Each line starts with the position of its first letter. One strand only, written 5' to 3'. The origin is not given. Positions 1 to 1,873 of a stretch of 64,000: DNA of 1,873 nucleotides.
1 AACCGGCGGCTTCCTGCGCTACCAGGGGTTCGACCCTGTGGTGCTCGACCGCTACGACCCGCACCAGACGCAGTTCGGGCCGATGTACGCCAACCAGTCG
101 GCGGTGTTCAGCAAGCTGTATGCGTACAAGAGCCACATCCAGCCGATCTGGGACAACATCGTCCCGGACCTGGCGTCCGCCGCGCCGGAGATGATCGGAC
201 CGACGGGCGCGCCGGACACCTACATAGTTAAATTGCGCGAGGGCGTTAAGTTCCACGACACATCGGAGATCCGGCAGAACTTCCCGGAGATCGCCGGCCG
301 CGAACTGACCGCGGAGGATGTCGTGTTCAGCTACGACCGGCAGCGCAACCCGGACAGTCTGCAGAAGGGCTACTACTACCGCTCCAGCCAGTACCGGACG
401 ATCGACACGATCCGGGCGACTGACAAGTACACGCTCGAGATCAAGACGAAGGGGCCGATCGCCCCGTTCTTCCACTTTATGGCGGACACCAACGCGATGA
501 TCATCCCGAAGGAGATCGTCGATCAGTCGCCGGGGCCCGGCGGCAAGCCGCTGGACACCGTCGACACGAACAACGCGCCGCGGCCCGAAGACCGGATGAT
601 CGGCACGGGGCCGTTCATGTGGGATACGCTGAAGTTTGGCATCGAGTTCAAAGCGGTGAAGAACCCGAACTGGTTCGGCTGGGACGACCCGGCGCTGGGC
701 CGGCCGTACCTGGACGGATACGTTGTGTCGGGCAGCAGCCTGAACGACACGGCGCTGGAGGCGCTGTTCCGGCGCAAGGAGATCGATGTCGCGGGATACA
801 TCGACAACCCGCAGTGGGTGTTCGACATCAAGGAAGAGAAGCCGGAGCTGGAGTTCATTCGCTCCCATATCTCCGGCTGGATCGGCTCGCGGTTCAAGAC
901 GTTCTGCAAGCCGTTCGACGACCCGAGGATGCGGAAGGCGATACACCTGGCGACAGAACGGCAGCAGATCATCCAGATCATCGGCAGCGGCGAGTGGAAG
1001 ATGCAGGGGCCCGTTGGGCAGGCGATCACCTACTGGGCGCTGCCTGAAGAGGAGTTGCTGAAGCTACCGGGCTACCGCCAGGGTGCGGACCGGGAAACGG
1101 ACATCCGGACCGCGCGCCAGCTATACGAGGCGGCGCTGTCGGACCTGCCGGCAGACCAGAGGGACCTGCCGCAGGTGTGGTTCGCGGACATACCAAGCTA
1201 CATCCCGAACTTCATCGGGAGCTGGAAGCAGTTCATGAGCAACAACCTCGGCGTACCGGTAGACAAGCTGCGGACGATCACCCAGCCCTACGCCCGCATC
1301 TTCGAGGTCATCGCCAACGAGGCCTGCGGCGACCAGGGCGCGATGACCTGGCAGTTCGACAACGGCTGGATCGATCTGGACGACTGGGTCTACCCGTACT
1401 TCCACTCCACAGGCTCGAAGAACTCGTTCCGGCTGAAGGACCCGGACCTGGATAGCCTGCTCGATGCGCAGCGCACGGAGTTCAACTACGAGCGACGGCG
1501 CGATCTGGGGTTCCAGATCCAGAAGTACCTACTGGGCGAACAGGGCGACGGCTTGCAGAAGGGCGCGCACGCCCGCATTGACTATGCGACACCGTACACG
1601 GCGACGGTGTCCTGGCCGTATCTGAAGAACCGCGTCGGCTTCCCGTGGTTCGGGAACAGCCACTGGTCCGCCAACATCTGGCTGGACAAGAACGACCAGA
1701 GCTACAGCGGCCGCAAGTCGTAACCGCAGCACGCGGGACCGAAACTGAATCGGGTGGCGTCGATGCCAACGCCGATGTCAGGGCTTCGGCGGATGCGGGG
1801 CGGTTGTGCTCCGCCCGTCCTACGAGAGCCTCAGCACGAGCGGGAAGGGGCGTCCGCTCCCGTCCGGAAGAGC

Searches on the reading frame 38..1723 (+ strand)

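Call 39: search_protein_families(library=pfam, proteins=[window:38-1723:+], max_evalue=0.00001)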
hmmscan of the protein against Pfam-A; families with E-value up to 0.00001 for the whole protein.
window:38-1723:+ (561 aa): 1 family
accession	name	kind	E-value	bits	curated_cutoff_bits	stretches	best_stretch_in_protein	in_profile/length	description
PF00496.27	SBP_bac_5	-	3e-42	145.5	32.4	1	41-373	2-283/368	Bacterial extracellular solute-binding proteins, family 5 Middle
